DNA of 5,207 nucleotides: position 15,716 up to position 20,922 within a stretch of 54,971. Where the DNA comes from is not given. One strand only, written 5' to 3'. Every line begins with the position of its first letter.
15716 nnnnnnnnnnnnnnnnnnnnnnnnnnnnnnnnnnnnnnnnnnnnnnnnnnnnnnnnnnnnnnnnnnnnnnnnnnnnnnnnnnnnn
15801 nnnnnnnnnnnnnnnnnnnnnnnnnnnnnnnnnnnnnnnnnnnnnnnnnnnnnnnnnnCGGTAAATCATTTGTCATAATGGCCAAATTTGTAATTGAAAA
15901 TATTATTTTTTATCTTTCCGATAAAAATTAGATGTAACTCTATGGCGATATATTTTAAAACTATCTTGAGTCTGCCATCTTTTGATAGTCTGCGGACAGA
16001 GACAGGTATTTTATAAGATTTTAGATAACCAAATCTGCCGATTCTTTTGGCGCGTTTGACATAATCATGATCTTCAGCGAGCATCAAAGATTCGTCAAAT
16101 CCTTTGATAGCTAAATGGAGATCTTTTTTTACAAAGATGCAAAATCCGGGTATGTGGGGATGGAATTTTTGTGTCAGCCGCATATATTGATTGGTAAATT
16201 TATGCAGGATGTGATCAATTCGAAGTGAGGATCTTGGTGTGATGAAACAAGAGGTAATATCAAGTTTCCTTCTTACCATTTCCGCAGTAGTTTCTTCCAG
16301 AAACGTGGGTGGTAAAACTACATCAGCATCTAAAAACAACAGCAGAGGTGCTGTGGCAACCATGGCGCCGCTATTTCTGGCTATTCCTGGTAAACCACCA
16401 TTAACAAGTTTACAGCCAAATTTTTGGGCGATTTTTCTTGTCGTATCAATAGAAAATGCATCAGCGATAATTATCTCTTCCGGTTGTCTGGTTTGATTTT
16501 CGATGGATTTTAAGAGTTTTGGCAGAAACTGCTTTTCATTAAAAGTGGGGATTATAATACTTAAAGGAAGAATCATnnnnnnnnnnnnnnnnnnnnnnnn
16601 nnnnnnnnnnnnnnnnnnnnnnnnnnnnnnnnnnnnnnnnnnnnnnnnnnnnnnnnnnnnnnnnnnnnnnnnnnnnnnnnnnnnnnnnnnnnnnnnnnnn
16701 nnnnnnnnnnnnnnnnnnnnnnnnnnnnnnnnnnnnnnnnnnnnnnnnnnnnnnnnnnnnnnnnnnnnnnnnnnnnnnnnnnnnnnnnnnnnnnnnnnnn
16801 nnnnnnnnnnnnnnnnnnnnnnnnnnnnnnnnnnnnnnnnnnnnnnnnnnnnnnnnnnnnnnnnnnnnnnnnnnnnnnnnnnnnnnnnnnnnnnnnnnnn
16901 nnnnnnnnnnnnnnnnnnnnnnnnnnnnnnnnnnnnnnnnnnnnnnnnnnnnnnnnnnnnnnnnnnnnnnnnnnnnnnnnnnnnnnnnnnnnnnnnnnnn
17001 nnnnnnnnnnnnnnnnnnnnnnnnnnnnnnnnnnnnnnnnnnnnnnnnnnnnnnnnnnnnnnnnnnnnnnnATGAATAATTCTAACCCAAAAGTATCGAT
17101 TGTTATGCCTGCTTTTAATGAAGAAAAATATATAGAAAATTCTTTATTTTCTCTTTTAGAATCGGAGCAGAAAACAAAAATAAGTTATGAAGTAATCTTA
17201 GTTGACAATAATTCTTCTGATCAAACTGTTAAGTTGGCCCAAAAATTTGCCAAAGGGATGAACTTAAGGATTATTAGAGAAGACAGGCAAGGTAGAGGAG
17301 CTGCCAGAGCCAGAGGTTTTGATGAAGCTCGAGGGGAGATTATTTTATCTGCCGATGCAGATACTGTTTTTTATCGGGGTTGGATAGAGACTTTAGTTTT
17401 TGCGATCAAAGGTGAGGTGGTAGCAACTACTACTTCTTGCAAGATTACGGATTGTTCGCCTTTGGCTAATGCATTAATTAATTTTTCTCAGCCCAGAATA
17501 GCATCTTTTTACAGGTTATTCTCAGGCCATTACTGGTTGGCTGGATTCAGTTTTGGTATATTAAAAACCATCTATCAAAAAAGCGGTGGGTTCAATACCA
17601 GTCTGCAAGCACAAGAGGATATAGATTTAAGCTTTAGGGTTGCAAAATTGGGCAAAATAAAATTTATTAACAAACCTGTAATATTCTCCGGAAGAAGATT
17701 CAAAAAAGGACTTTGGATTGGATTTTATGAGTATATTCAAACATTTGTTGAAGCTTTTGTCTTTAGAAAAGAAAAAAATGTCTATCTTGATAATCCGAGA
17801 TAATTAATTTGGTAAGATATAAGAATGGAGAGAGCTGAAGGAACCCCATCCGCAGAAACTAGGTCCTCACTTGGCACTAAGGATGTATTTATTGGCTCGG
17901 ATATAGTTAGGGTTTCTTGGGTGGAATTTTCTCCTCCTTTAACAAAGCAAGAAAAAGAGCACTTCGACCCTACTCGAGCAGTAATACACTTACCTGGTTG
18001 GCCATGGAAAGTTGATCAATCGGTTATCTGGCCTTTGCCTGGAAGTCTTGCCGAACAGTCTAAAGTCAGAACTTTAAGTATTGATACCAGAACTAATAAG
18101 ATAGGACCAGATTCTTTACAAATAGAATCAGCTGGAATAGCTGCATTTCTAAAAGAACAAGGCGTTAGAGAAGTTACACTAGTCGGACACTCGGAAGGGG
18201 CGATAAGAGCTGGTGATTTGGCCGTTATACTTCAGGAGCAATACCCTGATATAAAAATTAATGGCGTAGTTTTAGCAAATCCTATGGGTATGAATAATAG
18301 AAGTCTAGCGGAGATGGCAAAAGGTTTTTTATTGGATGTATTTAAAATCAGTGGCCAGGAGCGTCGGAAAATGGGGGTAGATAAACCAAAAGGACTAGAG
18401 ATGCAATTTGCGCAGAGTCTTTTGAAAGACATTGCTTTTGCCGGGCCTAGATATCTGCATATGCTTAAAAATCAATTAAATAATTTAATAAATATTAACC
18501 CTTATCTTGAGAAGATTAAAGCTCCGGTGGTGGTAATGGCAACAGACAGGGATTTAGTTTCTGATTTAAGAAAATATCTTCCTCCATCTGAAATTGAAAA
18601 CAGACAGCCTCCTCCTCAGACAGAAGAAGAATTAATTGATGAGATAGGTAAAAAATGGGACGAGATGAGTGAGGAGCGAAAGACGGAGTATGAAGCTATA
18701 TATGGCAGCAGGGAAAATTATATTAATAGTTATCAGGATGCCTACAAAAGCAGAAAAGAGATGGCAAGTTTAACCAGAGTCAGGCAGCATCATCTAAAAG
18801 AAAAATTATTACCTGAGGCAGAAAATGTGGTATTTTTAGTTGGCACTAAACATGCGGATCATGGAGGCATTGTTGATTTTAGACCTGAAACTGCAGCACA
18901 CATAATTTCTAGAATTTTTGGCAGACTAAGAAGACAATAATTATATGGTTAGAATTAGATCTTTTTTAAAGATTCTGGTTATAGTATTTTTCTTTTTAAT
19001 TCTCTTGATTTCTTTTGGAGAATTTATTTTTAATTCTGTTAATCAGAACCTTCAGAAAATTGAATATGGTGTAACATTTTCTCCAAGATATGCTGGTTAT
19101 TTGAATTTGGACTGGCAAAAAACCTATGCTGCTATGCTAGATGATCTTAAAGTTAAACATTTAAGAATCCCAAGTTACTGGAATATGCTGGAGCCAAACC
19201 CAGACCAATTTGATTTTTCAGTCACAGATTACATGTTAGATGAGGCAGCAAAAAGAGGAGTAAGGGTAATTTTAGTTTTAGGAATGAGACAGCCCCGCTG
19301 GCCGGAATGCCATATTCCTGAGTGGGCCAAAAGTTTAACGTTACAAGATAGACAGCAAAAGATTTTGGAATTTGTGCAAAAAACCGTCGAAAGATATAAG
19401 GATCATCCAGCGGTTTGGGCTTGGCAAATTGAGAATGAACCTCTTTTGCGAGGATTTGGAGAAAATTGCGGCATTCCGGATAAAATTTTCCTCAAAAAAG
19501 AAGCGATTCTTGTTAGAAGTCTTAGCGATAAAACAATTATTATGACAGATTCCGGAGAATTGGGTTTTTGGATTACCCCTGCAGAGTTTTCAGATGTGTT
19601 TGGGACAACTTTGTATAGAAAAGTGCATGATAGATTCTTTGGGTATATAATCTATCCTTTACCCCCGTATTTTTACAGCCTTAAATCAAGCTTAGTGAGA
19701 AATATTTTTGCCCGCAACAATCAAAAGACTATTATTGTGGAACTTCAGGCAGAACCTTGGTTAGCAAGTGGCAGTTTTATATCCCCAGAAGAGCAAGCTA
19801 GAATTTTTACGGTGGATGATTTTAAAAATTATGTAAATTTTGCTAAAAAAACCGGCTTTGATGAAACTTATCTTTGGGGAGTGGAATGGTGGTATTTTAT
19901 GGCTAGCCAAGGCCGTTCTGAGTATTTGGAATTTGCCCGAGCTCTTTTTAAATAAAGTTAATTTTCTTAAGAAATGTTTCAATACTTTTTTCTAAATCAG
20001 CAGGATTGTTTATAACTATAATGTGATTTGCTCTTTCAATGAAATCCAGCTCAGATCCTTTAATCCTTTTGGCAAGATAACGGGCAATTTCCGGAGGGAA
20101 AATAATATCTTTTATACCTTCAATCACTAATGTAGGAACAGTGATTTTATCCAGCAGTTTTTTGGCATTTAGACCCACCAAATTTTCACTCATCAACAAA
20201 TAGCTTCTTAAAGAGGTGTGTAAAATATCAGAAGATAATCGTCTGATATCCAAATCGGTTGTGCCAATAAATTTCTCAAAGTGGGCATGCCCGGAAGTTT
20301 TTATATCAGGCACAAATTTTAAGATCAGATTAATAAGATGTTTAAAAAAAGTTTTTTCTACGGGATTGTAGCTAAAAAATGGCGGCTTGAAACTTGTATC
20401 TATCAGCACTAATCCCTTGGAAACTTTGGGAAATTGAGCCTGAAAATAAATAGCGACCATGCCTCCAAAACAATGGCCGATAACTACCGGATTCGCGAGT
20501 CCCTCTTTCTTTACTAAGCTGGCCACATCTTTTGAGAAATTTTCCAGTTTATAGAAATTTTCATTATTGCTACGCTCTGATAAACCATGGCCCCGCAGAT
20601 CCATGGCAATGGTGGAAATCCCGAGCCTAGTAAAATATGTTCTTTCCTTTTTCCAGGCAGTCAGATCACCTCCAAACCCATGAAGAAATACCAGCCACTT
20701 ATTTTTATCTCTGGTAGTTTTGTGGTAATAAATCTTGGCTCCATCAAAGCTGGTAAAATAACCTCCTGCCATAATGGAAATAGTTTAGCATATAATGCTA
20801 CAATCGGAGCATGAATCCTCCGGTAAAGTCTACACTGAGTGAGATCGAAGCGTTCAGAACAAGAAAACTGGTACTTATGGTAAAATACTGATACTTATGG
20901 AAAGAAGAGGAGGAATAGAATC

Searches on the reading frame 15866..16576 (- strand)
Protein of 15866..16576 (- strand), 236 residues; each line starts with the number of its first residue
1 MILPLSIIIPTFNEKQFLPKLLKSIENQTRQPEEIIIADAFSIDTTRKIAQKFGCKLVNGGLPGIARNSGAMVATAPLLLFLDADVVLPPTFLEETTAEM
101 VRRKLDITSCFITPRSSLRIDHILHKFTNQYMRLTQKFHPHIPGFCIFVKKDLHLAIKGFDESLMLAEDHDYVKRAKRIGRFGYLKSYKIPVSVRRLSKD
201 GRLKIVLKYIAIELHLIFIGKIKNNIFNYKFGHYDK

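Call 51: search_protein_families(library=pfam, proteins=[window:15866-16576:-], max_evalue=0.00001)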
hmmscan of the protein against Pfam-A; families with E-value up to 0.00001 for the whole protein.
window:15866-16576:- (236 aa): 2 families
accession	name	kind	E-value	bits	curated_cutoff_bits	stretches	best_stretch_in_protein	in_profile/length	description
PF00535.33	Glycos_transf_2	-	9.7e-23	81.4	23.3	1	6-132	1-142/168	Glycosyl transferase family 2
PF13641.12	Glyco_tranf_2_3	-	8.4e-06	26.4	27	0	5-180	3-198/230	Glycosyltransferase like family 2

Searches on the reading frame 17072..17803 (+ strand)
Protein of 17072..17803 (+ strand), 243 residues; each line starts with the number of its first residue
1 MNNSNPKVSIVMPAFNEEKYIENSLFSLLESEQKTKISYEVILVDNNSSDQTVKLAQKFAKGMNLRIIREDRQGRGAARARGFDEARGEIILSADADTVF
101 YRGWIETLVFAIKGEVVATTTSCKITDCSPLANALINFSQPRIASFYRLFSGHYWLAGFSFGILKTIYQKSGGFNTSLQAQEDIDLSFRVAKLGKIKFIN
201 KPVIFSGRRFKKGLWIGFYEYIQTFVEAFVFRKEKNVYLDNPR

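Call 51: search_protein_families(library=pfam, proteins=[window:17072-17803:+], max_evalue=0.00001)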
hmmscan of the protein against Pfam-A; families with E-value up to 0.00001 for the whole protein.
window:17072-17803:+ (243 aa): 3 families
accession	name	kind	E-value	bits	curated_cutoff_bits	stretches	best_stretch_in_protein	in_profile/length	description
PF00535.33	Glycos_transf_2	-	2.9e-28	99.3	23.3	1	9-122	1-114/168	Glycosyl transferase family 2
PF13641.12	Glyco_tranf_2_3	-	1.1e-09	39.1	27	1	6-194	1-198/230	Glycosyltransferase like family 2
PF10111.15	Glyco_tranf_2_2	-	2.1e-09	37.7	27.3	1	10-100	2-94/276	Glycosyltransferase like family 2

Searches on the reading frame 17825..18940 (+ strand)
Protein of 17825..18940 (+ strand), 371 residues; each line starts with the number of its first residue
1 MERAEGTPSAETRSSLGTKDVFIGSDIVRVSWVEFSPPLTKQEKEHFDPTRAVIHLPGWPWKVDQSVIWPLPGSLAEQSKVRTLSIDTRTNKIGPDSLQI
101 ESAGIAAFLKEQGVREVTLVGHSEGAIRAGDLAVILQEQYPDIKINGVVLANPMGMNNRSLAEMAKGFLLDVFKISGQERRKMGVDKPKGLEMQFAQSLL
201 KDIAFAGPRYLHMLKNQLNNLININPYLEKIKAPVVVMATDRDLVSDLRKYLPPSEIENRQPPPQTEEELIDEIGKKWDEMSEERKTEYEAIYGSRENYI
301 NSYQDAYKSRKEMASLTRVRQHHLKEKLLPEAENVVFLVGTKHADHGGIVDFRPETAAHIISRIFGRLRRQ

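Call 51: search_protein_families(library=pfam, proteins=[window:17825-18940:+], max_evalue=0.00001)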
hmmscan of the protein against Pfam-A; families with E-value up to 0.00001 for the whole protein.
window:17825-18940:+ (371 aa): 1 family
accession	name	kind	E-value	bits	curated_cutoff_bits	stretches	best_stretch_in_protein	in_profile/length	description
PF12697.13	Abhydrolase_6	-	7.9e-06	27.1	26.3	0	53-249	1-184/217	Alpha/beta hydrolase family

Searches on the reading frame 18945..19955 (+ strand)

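Call 51: search_protein_families(library=pfam, proteins=[window:18945-19955:+], max_evalue=0.00001)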
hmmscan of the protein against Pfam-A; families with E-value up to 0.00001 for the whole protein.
window:18945-19955:+ (336 aa): 2 families
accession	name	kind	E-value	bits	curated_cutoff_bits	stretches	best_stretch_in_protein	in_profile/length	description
PF02449.21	Glyco_hydro_42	-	1.9e-12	47.7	21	1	57-122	12-78/376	Beta-galactosidase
PF00150.24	Cellulase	-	2.8e-06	27.5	23.5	1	58-171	23-135/272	Cellulase (glycosyl hydrolase family 5)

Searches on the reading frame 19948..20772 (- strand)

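Call 51: search_protein_families(library=pfam, proteins=[window:19948-20772:-], max_evalue=0.00001)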
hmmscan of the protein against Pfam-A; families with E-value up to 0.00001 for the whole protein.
window:19948-20772:- (274 aa): 3 families
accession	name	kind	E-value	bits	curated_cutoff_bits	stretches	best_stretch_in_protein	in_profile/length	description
PF00561.26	Abhydrolase_1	-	4.9e-24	85.8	25.8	1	26-257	2-245/245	alpha/beta hydrolase fold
PF12146.15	Hydrolase_4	-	3.1e-19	69.7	27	1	25-253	5-235/239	Serine aminopeptidase, S33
PF12697.13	Abhydrolase_6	-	1.9e-17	65.1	26.3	1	27-259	1-213/217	Alpha/beta hydrolase family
